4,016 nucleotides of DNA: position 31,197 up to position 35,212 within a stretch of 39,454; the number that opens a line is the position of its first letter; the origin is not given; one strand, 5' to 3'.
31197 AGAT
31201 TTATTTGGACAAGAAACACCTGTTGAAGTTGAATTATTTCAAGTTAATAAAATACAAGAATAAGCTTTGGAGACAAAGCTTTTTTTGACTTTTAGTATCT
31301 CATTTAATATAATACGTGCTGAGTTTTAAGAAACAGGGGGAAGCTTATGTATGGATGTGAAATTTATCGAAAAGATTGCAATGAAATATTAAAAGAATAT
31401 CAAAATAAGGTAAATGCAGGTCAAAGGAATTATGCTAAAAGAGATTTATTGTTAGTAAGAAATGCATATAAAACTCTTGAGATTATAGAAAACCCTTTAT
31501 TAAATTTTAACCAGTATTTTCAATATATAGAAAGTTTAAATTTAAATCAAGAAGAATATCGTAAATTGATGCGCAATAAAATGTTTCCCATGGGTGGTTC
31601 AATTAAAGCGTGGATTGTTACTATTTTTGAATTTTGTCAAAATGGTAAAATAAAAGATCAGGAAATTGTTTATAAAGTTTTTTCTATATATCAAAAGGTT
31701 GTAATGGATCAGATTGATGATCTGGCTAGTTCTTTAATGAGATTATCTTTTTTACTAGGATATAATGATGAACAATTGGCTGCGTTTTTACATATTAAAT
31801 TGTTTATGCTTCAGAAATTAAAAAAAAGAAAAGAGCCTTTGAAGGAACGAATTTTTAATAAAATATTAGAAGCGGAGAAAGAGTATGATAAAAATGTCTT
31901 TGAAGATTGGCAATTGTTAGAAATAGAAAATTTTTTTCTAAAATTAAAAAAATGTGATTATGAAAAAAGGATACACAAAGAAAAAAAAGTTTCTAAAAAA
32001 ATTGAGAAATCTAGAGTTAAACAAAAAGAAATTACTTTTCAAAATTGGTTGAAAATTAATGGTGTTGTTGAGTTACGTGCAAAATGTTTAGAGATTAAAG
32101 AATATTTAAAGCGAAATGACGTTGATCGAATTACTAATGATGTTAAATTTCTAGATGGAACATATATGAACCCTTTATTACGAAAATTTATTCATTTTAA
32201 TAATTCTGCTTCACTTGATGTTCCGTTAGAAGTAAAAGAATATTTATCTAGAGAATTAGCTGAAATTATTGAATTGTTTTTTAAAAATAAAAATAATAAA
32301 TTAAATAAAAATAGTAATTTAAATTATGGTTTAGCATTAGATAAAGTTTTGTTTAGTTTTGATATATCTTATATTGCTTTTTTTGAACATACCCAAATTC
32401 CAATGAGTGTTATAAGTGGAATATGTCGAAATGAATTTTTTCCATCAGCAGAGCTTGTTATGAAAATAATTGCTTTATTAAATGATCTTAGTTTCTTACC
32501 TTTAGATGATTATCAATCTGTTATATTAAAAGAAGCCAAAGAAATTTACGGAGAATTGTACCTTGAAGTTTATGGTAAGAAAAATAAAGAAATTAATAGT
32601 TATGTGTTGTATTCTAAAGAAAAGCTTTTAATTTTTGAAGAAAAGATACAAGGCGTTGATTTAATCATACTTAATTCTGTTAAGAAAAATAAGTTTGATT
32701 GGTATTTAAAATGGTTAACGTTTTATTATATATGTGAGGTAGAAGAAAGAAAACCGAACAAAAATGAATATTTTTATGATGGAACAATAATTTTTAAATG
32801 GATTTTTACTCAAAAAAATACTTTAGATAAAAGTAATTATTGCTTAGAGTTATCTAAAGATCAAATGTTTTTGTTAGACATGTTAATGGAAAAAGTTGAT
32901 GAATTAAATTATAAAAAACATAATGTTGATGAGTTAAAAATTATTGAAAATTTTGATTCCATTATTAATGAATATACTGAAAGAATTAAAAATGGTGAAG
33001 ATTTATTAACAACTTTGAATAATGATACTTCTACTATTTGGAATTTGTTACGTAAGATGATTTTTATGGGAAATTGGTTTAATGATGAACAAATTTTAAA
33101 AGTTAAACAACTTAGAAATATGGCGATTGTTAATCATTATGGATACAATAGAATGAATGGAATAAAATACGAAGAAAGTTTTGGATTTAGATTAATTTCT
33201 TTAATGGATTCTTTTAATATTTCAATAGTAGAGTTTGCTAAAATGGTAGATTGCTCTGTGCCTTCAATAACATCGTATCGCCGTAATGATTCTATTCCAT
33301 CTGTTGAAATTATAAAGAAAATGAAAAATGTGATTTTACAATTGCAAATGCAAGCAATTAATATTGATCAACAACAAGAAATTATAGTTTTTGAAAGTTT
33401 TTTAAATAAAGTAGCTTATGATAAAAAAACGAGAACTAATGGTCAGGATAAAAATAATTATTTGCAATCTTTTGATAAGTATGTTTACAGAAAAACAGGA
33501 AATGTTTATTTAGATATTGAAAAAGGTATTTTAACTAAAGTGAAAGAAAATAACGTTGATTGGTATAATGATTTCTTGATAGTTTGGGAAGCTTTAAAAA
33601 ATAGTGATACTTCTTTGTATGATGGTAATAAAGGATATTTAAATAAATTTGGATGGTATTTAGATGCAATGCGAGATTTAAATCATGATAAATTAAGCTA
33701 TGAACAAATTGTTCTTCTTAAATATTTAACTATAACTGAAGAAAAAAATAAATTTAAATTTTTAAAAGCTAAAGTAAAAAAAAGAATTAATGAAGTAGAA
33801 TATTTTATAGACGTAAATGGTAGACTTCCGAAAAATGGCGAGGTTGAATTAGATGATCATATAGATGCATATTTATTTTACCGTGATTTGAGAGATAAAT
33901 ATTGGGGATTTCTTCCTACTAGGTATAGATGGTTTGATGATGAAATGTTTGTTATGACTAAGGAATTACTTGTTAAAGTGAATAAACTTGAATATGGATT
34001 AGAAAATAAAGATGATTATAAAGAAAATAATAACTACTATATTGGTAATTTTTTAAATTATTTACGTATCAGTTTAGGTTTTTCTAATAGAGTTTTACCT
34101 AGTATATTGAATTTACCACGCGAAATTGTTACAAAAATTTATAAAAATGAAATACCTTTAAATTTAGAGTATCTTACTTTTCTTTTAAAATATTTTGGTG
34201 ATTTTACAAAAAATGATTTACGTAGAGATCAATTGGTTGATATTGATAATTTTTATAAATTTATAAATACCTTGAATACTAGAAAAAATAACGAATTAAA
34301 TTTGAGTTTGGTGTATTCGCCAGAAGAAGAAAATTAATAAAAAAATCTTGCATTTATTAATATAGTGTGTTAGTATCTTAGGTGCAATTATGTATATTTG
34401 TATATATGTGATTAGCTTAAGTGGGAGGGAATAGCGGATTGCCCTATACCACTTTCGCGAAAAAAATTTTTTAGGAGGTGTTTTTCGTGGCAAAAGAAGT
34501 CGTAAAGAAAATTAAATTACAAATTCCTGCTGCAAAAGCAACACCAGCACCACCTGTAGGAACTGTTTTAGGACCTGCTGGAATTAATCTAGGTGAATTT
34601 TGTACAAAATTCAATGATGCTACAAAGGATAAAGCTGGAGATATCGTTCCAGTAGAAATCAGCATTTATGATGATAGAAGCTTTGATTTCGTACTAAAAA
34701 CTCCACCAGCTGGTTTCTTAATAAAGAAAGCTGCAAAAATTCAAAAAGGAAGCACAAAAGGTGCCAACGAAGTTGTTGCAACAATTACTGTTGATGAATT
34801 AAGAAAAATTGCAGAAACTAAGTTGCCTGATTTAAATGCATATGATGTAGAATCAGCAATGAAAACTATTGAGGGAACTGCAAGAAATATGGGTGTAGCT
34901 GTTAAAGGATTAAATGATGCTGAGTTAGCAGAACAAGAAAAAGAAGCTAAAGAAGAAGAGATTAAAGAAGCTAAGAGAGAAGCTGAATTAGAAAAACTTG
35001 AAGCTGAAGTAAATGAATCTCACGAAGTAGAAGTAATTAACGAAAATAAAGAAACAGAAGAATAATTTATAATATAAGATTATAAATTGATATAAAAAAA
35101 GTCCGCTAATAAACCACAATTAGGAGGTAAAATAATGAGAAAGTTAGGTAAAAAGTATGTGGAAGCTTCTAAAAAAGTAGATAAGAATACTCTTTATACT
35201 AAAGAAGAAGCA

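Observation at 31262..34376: Self-contained 3 kb gene for a 996-aa multi-HTH protein inserted between nusG and rplK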

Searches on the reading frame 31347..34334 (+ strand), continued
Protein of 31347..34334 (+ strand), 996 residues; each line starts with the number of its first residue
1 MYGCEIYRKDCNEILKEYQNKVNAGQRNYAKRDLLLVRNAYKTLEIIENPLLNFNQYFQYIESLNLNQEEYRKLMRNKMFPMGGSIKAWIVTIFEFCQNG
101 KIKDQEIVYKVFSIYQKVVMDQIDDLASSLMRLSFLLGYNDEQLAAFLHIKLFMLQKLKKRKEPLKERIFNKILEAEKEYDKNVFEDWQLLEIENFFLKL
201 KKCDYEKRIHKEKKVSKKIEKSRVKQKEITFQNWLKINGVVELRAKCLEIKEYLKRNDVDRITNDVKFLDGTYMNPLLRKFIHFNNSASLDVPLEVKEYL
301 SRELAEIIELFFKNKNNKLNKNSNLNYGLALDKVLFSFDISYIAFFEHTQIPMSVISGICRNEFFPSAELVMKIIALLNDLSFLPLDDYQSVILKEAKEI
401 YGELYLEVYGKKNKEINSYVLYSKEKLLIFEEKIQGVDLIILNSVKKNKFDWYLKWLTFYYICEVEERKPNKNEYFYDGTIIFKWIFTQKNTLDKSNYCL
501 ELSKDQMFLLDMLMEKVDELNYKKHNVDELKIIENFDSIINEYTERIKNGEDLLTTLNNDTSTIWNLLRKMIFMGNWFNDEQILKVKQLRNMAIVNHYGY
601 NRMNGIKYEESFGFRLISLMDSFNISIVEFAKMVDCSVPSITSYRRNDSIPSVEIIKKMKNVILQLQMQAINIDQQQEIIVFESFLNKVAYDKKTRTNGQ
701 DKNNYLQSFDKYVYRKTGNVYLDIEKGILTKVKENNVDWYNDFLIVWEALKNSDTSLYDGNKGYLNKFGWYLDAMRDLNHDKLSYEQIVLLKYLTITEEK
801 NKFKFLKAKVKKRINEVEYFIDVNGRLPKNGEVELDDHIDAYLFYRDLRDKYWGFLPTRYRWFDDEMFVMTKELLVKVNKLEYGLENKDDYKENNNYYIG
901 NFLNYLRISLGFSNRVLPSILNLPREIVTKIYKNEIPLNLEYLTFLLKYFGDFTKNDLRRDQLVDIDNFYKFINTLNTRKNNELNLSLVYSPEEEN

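Call 83: search_protein_families(library=pfam, proteins=[P0003, P0004, P0005, P0006, P0007, P0008, P0010, P0011, P0012, P0030], max_evalue=0.1)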
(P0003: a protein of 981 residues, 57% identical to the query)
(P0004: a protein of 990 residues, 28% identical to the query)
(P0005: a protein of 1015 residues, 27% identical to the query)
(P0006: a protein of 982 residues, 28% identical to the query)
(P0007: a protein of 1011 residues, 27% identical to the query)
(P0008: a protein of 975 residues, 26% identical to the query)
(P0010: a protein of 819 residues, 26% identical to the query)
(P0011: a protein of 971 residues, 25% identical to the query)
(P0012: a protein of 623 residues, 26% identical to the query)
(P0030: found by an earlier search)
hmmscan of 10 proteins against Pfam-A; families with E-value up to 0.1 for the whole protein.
P0003 (981 aa): 2 families
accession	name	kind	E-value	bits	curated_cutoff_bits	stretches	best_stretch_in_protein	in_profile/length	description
PF01381.28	HTH_3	-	0.00043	20.7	23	0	333-373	9-49/55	Helix-turn-helix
PF18594.6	Sas6_CC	-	0.0082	16.3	26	1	289-301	3-15/30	Sas6/XLF/XRCC4 coiled-coil domain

P0004 (990 aa): 1 family
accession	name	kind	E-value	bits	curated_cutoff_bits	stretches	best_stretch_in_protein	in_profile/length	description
PF12844.13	HTH_19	-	0.028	14.7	30.2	1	896-948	1-53/64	Helix-turn-helix domain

P0005 (1015 aa): 1 family
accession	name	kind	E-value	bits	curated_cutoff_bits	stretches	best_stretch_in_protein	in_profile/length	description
PF11138.13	DUF2911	-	0.058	13.7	27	0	417-466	46-95/145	Protein of unknown function (DUF2911)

P0006 (982 aa): 3 families
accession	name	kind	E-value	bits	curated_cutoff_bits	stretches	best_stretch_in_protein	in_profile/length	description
PF13560.12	HTH_31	-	0.0059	17.3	27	0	613-647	13-48/64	Helix-turn-helix domain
PF12844.13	HTH_19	-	0.0063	16.8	30.2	0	892-933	3-45/64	Helix-turn-helix domain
PF01381.28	HTH_3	-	0.045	14.2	23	0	611-630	6-25/55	Helix-turn-helix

P0007 (1011 aa): 2 families
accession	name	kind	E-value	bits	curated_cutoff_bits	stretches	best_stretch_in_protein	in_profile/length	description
PF01381.28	HTH_3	-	0.018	15.5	23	0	646-688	7-49/55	Helix-turn-helix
PF13443.12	HTH_26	-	0.067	13.9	22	0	642-670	4-32/63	Cro/C1-type HTH DNA-binding domain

P0008 (975 aa): 1 family
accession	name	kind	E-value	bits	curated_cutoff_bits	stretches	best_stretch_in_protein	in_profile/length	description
PF03457.19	HA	-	0.002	18.9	28.4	0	246-299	8-57/64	Helicase associated domain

P0010 (819 aa): 0 families

P0011 (971 aa): 2 families
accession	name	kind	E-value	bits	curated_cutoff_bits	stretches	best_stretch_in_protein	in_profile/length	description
PF03885.18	DUF327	-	0.0055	17.1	25.8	0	201-264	65-128/143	Protein of unknown function (DUF327)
PF01519.22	DUF16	-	0.07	14.1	40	0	191-255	15-72/104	Protein of unknown function DUF16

P0012 (623 aa): 4 families
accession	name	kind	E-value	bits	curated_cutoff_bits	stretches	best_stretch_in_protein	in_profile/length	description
PF12844.13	HTH_19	-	0.00061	20.1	30.2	0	256-304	6-54/64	Helix-turn-helix domain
PF00376.29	MerR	-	0.022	15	28.2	1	266-290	3-27/38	MerR family regulatory protein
PF01381.28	HTH_3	-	0.024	15.1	23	0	262-301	9-48/55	Helix-turn-helix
PF18371.6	FAD_SOX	-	0.038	14.7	26.5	0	407-453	16-63/104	Flavin adenine dinucleotide (FAD)-dependent sulfhydryl oxidase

P0030 (961 aa): 0 families

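Call 95: fold_search(model_id=the predicted structure, library=viral)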
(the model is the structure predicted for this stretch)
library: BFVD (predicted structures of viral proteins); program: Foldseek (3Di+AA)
matches with E <= 10: 660; with E <= 0.001: 0
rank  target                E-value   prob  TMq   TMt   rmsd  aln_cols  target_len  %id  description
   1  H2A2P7                1.8e-02  0.51  0.11  0.10  44.0       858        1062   10  M48 protein [Murid herpesvirus 1]
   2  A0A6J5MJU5            6.9e-02  0.11  0.08  0.08  46.7      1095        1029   12  Uncharacterized protein [uncultured Caudovirales phage]
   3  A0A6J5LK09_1          8.5e-02  0.10  0.08  0.08  41.7      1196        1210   10  Uncharacterized protein [uncultured Caudovirales phage]
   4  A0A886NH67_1          9.5e-02  0.07  0.06  0.06  38.9      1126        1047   13  (no name in the UniProt tables at hand)
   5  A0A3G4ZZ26            9.9e-02  0.30  0.09  0.14  37.9       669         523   13  Superfamily II helicase (Fragment) [Faunusvirus sp.]
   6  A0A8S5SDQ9            1.6e-01  0.12  0.09  0.09  37.7      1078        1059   10  Minor tail protein [Caudovirales sp. ctrNG92]
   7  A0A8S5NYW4            1.7e-01  0.35  0.09  0.16  20.5       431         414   11  Helicase associated domain [Siphoviridae sp. ctNU74]
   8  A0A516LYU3            1.8e-01  0.10  0.08  0.09  29.5       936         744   11  (no name in the UniProt tables at hand)
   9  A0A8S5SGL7            2.4e-01  0.41  0.08  0.18  18.5       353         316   13  Repressor protein CI [Siphoviridae sp. ctzyE57]
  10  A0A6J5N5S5            3.0e-01  0.12  0.08  0.09  48.2       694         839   10  Uncharacterized protein [uncultured Caudovirales phage]
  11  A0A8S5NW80            3.4e-01  0.06  0.08  0.08  39.4      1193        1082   11  Tail tape measure [Myoviridae sp. ctPT18]
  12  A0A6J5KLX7            3.6e-01  0.12  0.11  0.12  37.3       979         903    9  Bacteriophage lambda, GpH, tail tape measure, C-terminal [uncultured Caudovirales phage]
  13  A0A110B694            3.8e-01  0.07  0.07  0.07  45.2       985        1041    9  (no name in the UniProt tables at hand)
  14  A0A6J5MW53            4.6e-01  0.75  0.09  0.33  17.4       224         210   15  HTH_XRE domain containing protein [uncultured Caudovirales phage]
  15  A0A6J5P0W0            4.8e-01  0.47  0.06  0.21  16.8       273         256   11  HTH_XRE domain containing protein [uncultured Caudovirales phage]
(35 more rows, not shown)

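Call 101: search_dna_similar(query=window:31347-34334:+, collection=phages, mode=protein, max_evalue=0.01, max_rows=10)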
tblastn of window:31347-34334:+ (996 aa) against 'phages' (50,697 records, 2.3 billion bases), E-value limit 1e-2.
No match.

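Call 102: search_dna_similar(query=window:31347-34334:+, collection=plasmids, mode=protein, max_evalue=0.01, max_rows=10)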
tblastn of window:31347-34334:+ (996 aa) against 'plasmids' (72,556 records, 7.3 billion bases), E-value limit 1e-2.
No match.

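Call 103: find_related_loci(query=A3, collection=viral_contigs, flank=5000)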
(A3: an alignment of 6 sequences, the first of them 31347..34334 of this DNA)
Query A3 (996 aa) in viral_contigs; peptide patterns used: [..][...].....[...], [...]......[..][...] (x = any residue, [..] = any of these).
274 stretches matched a pattern; 1 encode a relative of the query (tblastn E <= 1e-3); 1 distinct loci.
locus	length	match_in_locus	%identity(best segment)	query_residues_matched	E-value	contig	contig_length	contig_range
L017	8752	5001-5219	33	767-847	5e-7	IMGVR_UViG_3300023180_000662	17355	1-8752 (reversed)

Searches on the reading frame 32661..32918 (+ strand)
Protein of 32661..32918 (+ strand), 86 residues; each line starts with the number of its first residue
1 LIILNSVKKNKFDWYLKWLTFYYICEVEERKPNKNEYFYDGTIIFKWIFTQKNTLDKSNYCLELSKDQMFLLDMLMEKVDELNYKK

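Call 24: search_protein_families(library=pfam, proteins=[window:32661-32918:+], max_evalue=10)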
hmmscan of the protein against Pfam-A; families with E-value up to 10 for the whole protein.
seq(86 aa): 1 family
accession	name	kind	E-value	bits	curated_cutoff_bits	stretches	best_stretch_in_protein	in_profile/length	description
PF10488.14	PP1c_bdg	-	0.013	15.6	26.1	1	8-68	168-224/230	Phosphatase-1 catalytic subunit binding region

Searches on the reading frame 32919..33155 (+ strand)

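Call 24: search_protein_families(library=pfam, proteins=[window:32919-33155:+], max_evalue=10)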
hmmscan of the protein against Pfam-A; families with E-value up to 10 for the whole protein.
seq(79 aa): 2 families
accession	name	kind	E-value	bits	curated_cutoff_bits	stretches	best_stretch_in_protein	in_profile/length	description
PF07373.16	CAMP_factor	-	0.074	12.9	23.3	1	19-72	132-184/219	CAMP factor (Cfa)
PF20451.3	Calmod_bind_M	-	0.15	13.1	24.5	1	21-47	25-51/67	Calmodulin binding protein central domain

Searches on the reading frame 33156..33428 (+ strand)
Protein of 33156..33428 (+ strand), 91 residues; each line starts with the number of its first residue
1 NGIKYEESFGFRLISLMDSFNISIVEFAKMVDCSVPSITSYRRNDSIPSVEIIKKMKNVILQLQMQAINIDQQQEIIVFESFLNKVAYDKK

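Call 24: search_protein_families(library=pfam, proteins=[window:33156-33428:+], max_evalue=10)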
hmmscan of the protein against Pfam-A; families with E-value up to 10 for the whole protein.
seq(91 aa): 1 family
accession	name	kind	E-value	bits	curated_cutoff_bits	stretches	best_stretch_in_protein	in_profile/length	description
PF01381.28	HTH_3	-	1.9e-05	25.1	23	1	16-56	4-44/55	Helix-turn-helix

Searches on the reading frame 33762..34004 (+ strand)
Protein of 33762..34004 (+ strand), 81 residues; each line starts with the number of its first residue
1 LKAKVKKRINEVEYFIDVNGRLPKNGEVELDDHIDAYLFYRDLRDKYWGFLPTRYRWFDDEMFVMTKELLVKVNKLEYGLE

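Call 24: search_protein_families(library=pfam, proteins=[window:33762-34004:+], max_evalue=10)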
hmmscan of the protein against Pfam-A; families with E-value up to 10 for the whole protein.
seq(81 aa): 0 families

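Call 89: search_solved_structures(query=A6, max_evalue=10, show_alignments=3)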
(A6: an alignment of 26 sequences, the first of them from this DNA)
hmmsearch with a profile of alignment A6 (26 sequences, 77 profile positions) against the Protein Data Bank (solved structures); distinct sequences matched with E-value up to 10: 6.
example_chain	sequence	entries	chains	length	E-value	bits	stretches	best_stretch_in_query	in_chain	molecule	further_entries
7uy8_B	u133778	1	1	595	0.044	17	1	25-69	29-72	DNA polymerase alpha subunit B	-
9ijj_C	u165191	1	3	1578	0.42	13.9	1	25-74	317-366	Cilia- and flagella-associated protein 74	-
6jp4_A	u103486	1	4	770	0.46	13.7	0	28-59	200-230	Alginate lyase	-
6jph_A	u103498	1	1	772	0.46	13.7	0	28-59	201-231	Alginate lyase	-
6jpn_A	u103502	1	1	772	0.47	13.7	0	28-59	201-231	Alginate lyase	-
7jj8_B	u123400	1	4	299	0.7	13.2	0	7-25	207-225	Zinc-binding lipoprotein AdcA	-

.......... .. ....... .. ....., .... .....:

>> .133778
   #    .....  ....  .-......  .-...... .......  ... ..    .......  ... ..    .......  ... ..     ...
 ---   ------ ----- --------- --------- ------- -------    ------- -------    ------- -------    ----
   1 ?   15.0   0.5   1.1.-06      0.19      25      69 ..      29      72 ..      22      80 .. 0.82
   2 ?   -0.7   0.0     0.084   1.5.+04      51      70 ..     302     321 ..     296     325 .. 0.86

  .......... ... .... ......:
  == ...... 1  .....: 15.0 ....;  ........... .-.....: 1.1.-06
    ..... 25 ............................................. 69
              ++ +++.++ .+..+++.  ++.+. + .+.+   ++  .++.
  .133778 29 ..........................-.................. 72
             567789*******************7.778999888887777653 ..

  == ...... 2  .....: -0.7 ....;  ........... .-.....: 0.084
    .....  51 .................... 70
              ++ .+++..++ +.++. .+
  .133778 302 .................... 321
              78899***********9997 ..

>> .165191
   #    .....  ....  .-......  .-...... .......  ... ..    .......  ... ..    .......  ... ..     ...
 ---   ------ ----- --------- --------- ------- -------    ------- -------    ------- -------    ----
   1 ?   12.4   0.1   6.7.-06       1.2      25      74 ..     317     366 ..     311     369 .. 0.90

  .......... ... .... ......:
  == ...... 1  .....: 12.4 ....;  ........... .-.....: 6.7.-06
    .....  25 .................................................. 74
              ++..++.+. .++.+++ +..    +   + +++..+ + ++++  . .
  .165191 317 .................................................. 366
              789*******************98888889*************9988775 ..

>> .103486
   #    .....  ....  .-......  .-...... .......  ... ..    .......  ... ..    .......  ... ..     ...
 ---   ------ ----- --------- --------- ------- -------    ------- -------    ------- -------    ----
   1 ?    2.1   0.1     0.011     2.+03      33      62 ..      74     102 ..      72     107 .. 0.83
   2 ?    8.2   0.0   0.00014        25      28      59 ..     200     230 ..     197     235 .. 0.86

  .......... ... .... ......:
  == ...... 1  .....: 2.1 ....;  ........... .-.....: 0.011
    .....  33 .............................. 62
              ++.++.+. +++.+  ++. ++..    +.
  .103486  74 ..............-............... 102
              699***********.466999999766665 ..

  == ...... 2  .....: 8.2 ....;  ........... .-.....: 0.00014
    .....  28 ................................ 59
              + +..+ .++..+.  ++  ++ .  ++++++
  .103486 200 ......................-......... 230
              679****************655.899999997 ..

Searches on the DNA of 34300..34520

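Call 96: search_rna_families(source=window, start=34300, end=34520, threshold=evalue, max_evalue=1)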
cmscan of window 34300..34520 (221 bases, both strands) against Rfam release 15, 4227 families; matches with E-value up to 1: 0.
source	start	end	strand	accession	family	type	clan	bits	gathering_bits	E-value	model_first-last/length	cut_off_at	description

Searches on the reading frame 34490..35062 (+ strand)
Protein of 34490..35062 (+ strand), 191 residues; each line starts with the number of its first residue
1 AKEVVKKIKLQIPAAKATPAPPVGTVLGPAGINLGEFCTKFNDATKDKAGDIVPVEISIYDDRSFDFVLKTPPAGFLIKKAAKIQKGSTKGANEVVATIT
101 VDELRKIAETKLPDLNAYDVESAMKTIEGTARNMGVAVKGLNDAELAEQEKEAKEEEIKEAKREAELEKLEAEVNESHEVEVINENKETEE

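Call 110: search_protein_families(library=pfam, proteins=[window:34490-35062:+], max_evalue=0.01)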
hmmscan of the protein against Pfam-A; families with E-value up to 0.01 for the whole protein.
window:34490-35062:+ (191 aa): 3 families
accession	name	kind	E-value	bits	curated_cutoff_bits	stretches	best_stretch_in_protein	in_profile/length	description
PF00298.24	Ribosomal_L11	-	1e-25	90.4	21.4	1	70-138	1-69/69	Ribosomal protein L11, RNA binding domain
PF03946.19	Ribosomal_L11_N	-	4.6e-25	87.6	32.9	1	8-65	1-58/58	Ribosomal protein L11, N-terminal domain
PF24962.1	DUF7767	-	0.0049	17.4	27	0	76-136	9-66/95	Domain of unknown function (DUF7767)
